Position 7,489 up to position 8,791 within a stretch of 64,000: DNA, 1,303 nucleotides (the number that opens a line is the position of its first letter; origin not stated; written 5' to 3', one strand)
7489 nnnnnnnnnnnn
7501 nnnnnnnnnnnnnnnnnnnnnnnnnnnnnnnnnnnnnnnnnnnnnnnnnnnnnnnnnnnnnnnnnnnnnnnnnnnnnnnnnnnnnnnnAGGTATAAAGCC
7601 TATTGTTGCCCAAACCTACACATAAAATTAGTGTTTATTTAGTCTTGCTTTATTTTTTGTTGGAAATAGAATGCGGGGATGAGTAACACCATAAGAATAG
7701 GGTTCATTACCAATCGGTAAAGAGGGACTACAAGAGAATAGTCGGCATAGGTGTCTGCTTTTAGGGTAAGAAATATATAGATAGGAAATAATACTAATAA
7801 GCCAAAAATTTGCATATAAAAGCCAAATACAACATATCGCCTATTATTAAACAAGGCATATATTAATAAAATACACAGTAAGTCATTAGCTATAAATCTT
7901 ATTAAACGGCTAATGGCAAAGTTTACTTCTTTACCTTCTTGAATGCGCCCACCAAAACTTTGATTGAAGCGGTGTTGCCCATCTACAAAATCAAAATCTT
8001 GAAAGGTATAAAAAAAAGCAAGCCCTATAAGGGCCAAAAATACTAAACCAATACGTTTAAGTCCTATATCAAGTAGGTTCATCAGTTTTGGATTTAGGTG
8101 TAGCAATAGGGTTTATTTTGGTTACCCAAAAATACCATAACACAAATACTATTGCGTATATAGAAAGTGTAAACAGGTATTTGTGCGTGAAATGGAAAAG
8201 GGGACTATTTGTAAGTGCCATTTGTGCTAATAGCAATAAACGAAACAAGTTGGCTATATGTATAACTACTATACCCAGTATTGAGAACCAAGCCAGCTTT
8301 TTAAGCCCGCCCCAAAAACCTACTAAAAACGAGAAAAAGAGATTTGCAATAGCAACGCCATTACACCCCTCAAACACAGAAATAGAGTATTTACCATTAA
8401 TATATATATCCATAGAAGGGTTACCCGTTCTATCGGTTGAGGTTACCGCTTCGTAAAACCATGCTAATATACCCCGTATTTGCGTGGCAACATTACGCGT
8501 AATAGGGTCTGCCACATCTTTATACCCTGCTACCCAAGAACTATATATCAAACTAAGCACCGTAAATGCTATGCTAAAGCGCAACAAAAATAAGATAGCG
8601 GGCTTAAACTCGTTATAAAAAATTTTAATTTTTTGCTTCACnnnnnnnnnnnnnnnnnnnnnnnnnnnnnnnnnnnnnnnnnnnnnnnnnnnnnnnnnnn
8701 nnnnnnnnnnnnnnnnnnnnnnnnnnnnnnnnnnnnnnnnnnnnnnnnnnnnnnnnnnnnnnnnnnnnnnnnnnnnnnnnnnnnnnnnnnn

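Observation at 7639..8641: XrtF-type exosortase and its obligate partner sit at the distal end of a polysaccharide operon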

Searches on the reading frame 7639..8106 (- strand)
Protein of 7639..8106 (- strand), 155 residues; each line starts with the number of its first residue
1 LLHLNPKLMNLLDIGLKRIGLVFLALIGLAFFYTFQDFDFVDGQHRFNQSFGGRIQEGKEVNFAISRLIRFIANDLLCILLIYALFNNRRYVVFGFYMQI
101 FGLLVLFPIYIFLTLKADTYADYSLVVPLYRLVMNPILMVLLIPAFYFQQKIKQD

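Call 5: search_protein_families(library=ncbifam, proteins=[window:7639-8106:-], max_evalue=0.01)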
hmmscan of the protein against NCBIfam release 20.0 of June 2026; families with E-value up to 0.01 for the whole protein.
window:7639-8106:- (155 aa): 1 family
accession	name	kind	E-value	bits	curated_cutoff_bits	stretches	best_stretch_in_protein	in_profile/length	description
TIGR04127.1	flavo_near_exo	equivalog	1.2e-13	51.4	35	1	20-151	3-135/136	exosortase F system-associated membrane protein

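Call 6: search_protein_families(library=pfam, proteins=[window:7639-8106:-], max_evalue=0.01)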
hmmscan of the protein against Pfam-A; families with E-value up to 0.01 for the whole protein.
window:7639-8106:- (155 aa): 0 families

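Call 37: find_homologous_proteins(query=window:7639-8082:-, max_evalue=0.001)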
Query window:7639-8082:- (147 aa): 26 proteins with E <= 0.001 among 69 candidates.
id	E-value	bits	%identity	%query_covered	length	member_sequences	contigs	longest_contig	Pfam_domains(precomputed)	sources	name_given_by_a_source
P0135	2.4e-87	308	100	100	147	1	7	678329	-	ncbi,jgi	-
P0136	4.8e-74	265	88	98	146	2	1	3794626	-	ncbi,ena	-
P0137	1.0e-71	258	83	100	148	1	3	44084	-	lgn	-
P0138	9.3e-67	241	77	100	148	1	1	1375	-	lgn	-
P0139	1.1e-66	241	81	96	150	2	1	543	-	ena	-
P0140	1.7e-66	241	78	100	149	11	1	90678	-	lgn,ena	-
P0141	2.2e-66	240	76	100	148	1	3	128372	-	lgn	-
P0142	4.2e-66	239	77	99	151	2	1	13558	-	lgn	-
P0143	2.9e-64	233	75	99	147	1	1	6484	-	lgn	-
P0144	7.0e-64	232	76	100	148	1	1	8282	-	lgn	-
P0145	9.5e-64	232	74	100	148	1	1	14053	-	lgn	-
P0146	1.3e-63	231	76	100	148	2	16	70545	-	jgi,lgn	jgi:exosortase F-associated protein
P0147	1.6e-63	231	74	100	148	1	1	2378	-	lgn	-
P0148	2.2e-63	230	74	99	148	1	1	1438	-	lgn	-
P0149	1.5e-62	228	74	99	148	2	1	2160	-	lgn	-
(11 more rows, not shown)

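Call 56: predict_structure(alignment_id=A3)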
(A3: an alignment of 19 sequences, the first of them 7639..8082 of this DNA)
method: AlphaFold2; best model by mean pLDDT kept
length: 147 residues; sequences in the alignment: 19
mean_pLDDT: 73.9   pTM: 0.66
mean pLDDT of the five models: 73.9, 69.8, 69.5, 69.3, 68.8
residues with pLDDT >= 90: 0; 70-90: 95; 50-70: 50; < 50: 2
segments of 3 or more residues with pLDDT < 50: none
pLDDT, mean of each block of 10 residues (from residue 1): 65 85 76 66 60 81 84 81 81 84 80 68 66 66 63
secondary structure, 60 per line:
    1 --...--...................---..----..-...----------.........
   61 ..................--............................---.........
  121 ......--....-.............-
elements in order: H8-26 H52-78 H81-108 H112-126 H129-132 H134-146

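Call 88: search_protein_representatives(alignment_id=A3)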
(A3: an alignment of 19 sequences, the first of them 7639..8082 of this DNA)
Query: 19 sequences, 148 profile positions. Proteins with E-value up to 0.001 (for the whole library): 158; up to 1e-10: 68; up to 1e-30: 2. The best 150 are listed.
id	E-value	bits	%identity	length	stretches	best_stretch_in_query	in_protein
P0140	4.7e-75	266.8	-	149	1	1-148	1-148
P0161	3.0e-31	124.7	-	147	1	11-147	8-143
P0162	4.2e-30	121.0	-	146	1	7-145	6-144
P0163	1.2e-26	109.8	-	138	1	9-144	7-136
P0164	2.4e-26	108.8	-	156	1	8-146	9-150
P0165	1.4e-25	106.3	-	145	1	3-144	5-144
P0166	1.1e-24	103.4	-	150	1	11-144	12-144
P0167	2.6e-24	102.2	-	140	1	8-146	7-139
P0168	2.7e-24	102.2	-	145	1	9-147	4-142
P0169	6.0e-24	101.1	-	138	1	1-143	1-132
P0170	1.1e-23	100.2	-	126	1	16-143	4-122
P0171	1.2e-23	100.1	-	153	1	8-144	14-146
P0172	1.7e-23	99.6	-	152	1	9-146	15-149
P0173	1.7e-23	99.5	-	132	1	23-145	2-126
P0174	1.8e-23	99.5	-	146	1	10-144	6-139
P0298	1.8e-04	37.9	-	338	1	51-147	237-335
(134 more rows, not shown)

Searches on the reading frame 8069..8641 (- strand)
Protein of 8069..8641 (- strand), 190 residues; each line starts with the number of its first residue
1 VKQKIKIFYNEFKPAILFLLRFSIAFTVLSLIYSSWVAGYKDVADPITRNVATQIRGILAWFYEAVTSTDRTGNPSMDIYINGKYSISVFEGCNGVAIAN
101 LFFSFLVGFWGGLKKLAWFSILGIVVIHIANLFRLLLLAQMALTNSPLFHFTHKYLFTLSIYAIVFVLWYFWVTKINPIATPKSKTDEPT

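Call 5: search_protein_families(library=ncbifam, proteins=[window:8069-8641:-], max_evalue=0.01)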
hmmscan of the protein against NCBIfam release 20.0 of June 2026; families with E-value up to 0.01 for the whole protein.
window:8069-8641:- (190 aa): 9 families
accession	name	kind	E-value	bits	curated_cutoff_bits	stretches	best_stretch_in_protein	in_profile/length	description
TIGR04128.1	exoso_Fjoh_1448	exception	3.6e-35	121.7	90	1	10-176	3-172/174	exosortase family protein XrtF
NF046081.1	exosort_XrtX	exception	1.6e-30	106.2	170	1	13-178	2-164/168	exosortase X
TIGR04177.1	exosort_XrtH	exception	1.5e-14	54.3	86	1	21-175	2-154/158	exosortase H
NF046083.1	exosort_XrtY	exception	2.4e-10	40.5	160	1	32-173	34-168/168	exosortase Y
TIGR04178.1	exo_archaeo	signature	1.7e-08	34.7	23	1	88-174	2-95/97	exosortase/archaeosortase family protein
TIGR04300.1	exosort_XrtM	exception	6.3e-05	23.5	125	1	82-173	50-144/150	exosortase family protein XrtM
TIGR04175.1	archaeo_artD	exception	0.00041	20.4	125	1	78-174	46-140/150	archaeosortase D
TIGR04144.1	archaeo_VPXXXP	exception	0.002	18.1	150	1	79-176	56-153/156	archaeosortase B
TIGR03110.1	exosort_Gpos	exception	0.0064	16.4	102.75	1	83-175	84-178/187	exosortase family protein XrtG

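Call 6: search_protein_families(library=pfam, proteins=[window:8069-8641:-], max_evalue=0.01)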
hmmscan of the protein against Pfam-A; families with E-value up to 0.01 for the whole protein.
window:8069-8641:- (190 aa): 0 families

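Call 11: find_homologous_proteins(query=window:8069-8641:-, max_evalue=0.001)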
Query window:8069-8641:- (190 aa): 117 proteins with E <= 0.001 among 266 candidates.
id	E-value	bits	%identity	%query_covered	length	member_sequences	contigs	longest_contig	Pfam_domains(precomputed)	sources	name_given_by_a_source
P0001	6.5e-121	419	100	100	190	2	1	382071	-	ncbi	-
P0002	1.2e-98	346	81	99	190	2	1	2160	-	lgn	-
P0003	1.8e-96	339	80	98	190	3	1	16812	-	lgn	-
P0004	3.4e-95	335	79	99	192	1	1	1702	-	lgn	-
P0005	5.6e-95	335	80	98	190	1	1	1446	-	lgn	-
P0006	1.0e-93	330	77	100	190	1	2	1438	-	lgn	-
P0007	4.3e-93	328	76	99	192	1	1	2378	-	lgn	-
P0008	1.1e-91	324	74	100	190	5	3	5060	-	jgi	jgi:exosortase family protein XrtF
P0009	5.0e-91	322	76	98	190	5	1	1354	-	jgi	jgi:exosortase family protein XrtF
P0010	1.4e-86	307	74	99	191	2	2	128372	-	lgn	-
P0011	1.7e-86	307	71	98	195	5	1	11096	PF09721.16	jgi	jgi:exosortase family protein XrtF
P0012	2.7e-85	303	72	98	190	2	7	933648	-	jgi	jgi:exosortase family protein XrtF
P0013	7.3e-85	302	70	99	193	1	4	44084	PF09721.16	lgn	-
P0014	3.1e-81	290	69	100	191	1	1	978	-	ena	-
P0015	4.2e-77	276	68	98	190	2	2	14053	-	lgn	-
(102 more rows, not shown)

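Call 13: find_related_loci(query=A1, collection=genome_contigs, flank=10000)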
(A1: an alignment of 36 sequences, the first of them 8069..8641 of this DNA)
Query A1 (190 aa) in genome_contigs; peptide patterns used: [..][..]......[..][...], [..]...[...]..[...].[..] (x = any residue, [..] = any of these).
380 stretches matched a pattern; 291 encode a relative of the query (tblastn E <= 1e-3); the best 80 are kept; 80 distinct loci.
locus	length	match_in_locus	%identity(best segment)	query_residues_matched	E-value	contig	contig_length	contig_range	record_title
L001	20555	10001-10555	79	1-185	2e-99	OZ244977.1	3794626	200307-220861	MAG: Bacteroidia bacterium isolate b44f5caa-2430-459b-a40d-06da5e974027 genome assembly, chromosome: 1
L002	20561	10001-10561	80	3-189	2e-99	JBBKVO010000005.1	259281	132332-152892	MAG: Bacteroidia bacterium isolate metabat_bins.63 k119_2304982, whole genome shotgun sequence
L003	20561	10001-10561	77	3-189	2e-96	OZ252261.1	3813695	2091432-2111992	MAG: Bacteroidia bacterium isolate 262bc621-8325-4328-846f-fe28d88a9426 genome assembly, chromosome: 1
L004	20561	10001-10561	55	1-190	1e-63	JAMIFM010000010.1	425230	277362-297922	MAG: Bacteroidia bacterium isolate UR_AS_metabat.4 k201_1387102, whole genome shotgun sequence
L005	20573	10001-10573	57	1-189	8e-61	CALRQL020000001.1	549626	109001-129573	MAG: Agrobacterium sp. 719_389 isolate JJ-CU23-05-7-m1-bin223 genome assembly, contig: JJ-NR103-41-C4, whole genome shot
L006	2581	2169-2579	54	3-139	5e-42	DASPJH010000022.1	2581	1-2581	MAG TPA_asm: Bacteroidia bacterium isolate SMAG_U12004 k141_568908, whole genome shotgun sequence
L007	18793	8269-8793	42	10-185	1e-40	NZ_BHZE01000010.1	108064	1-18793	Thermaurantimonas aggregans strain LA sequence10, whole genome shotgun sequence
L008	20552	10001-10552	40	4-190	4e-40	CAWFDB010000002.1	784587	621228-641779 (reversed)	MAG: uncultured Bacteroidetes bacterium isolate MFD04716.bin.2.173 genome assembly, contig: contig_16992, whole genome s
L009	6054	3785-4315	41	8-188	7e-40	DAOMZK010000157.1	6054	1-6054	MAG TPA_asm: Cyclobacteriaceae bacterium isolate AMR_MDS_5602 NODE_3166_length_6054_cov_5.369562, whole genome shotgun s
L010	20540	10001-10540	41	10-190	3e-39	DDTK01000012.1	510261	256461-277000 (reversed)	MAG TPA_asm: Flammeovirgaceae bacterium UBA2366 UBA2366_contig_1033, whole genome shotgun sequence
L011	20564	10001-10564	39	2-190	5e-39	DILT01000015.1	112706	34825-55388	MAG TPA_asm: Flammeovirgaceae bacterium UBA5585 UBA5585_contig_913, whole genome shotgun sequence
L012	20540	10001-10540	40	10-190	7e-39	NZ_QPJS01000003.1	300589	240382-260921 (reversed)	Schleiferia thermophila strain DSM 21410 Ga0244498_103, whole genome shotgun sequence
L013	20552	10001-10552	40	4-190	1e-38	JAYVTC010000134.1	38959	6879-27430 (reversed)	MAG: Cyclobacteriaceae bacterium isolate GL74_DN_metabinner_5 GL74_DN_metabinner_5_133, whole genome shotgun sequence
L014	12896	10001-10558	40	2-188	6e-38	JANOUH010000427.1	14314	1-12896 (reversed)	MAG: Cytophagales bacterium isolate VAR_39_metabat_179 VAR_39_k141_3729827, whole genome shotgun sequence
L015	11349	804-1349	41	3-186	4e-38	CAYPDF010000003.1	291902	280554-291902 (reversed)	MAG TPA_asm: uncultured Ohtaekwangia sp. isolate binchicken_co351_92 genome assembly, contig: NODE_15_length_291902_cov_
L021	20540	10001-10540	40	10-189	4e-37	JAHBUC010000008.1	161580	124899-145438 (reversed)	MAG: Cyclobacteriaceae bacterium isolate ACE_BAC25 BAC25_8, whole genome shotgun sequence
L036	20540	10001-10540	43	11-177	2e-35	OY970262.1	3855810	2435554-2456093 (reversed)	MAG: Schleiferiaceae bacterium isolate MFD03250.bin.1.24 genome assembly, chromosome: 1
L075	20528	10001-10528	36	9-185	3e-33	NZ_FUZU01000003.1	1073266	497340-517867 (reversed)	Ohtaekwangia koreensis strain DSM 25262, whole genome shotgun sequence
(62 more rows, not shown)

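Call 19: search_protein_families(library=pfam, proteins=[L075:8154-8759:+, L075:8746-9360:+, L075:9357-9983:+, L075:10955-12091:+, L075:12257-17050:+, L075:17178-19196:+, L075:19368-20255:-, L001:8602-9186:+, L012:9417-10001:+, L036:8383-9987:+], max_evalue=0.001)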
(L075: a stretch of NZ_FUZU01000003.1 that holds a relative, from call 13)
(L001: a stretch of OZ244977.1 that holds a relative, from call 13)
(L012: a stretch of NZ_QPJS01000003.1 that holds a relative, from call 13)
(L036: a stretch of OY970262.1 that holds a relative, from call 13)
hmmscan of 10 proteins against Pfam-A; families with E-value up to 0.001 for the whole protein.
L075:8154-8759:+ (201 aa): 1 family
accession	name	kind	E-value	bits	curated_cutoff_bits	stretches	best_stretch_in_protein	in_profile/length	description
PF02397.22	Bac_transf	-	5e-63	212.3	27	1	7-182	1-179/179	Bacterial sugar transferase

L075:8746-9360:+ (204 aa): 3 families
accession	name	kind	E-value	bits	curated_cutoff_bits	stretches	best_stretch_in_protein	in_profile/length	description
PF17836.7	PglD_N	-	5.2e-12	46.6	23.4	1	5-76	1-77/78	PglD N-terminal domain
PF00132.30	Hexapep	-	8.2e-12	44.7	27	2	131-163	2-34/36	Bacterial transferase hexapeptide (six repeats)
PF14602.12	Hexapep_2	-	0.00025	21.2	27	1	149-181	2-32/34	Hexapeptide repeat of succinyl-transferase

L075:9357-9983:+ (208 aa): 4 families
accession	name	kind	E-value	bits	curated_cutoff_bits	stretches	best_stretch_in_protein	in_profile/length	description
PF00132.30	Hexapep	-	8e-14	51.1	27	2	158-191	2-35/36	Bacterial transferase hexapeptide (six repeats)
PF17836.7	PglD_N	-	2e-12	48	23.4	1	5-77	2-74/78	PglD N-terminal domain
PF14602.12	Hexapep_2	-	4.8e-05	23.4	27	0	103-119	17-33/34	Hexapeptide repeat of succinyl-transferase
PF25084.1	LbH_EIF2B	-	6.9e-05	23.3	54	1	105-189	11-92/105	EIF2B subunit epsilon LbH domain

L075:10955-12091:+ (378 aa): 3 families
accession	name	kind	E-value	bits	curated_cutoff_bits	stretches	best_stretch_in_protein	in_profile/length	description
PF01041.23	DegT_DnrJ_EryC1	-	2.1e-93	313.9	19.8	1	13-371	3-359/360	DegT/DnrJ/EryC1/StrS aminotransferase family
PF00155.27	Aminotran_1_2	-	1.8e-05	24.6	19.7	1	39-135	46-152/361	Aminotransferase class I and II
PF01053.26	Cys_Met_Meta_PP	-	5e-05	22.5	27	1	34-92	51-108/381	Cys/Met metabolism PLP-dependent enzyme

L075:12257-17050:+ (1597 aa): 1 family
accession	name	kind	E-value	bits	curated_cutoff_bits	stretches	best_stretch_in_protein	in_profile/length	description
PF18962.6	Por_Secre_tail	-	6.7e-07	29.9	27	1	1518-1590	1-70/75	Secretion system C-terminal sorting domain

L075:17178-19196:+ (672 aa): 9 families
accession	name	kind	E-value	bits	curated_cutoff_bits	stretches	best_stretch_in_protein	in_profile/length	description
PF02719.21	Polysacc_synt_2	-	4.4e-120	400.7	20.2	1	330-619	1-292/293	Polysaccharide biosynthesis protein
PF01370.27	Epimerase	-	2.7e-20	73.2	20.9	1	330-524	1-203/240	NAD dependent epimerase/dehydratase family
PF16363.11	GDP_Man_Dehyd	-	1.8e-15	57.7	27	1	331-454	1-130/332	GDP-mannose 4,6 dehydratase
PF04321.23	RmlD_sub_bind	-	1.5e-12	47.6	27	1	330-455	3-103/287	RmlD substrate binding domain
PF01073.25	3Beta_HSD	-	6.5e-10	38.9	22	1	332-459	2-122/280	3-beta hydroxysteroid dehydrogenase/isomerase family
PF13727.12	CoA_binding_3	-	3.7e-07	30.8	25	1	121-282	18-172/175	CoA-binding domain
PF00106.31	adh_short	-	2.9e-06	27.3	26.6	1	328-402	1-72/195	short chain dehydrogenase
PF07993.18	NAD_binding_4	-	0.00036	20.2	20.1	0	332-470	1-153/258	Male sterility protein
PF08659.16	KR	-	0.00082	19.8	22.6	0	330-453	3-136/180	KR domain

L075:19368-20255:- (295 aa): 2 families
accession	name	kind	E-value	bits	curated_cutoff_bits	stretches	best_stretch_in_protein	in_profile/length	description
PF13505.12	OMP_b-brl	-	7.4e-07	29.9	28.7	1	35-206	18-155/175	Outer membrane protein beta-barrel domain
PF19573.5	DUF6089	-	2.4e-06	27.5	23.2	1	41-212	23-185/226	Domain of unknown function (DUF6089)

L001:8602-9186:+ (194 aa): 2 families
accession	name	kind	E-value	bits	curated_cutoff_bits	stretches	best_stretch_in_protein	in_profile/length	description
PF17836.7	PglD_N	-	1.9e-15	57.6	23.4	1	3-84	1-78/78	PglD N-terminal domain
PF00132.30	Hexapep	-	1.1e-10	41.1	27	1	142-176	1-35/36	Bacterial transferase hexapeptide (six repeats)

L012:9417-10001:+ (194 aa): 2 families
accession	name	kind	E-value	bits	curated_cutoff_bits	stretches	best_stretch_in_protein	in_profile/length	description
PF00117.34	GATase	-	6.2e-48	163.4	22.8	1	12-190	1-187/190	Glutamine amidotransferase class-I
PF07722.19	Peptidase_C26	-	1.8e-10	41.4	20.5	1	76-175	102-219/219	Peptidase C26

L036:8383-9987:+ (534 aa): 0 families

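Call 21: search_solved_structures(query=window:8069-8641:-, max_evalue=1)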
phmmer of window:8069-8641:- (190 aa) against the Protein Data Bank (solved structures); distinct sequences matched with E-value up to 1: 0.
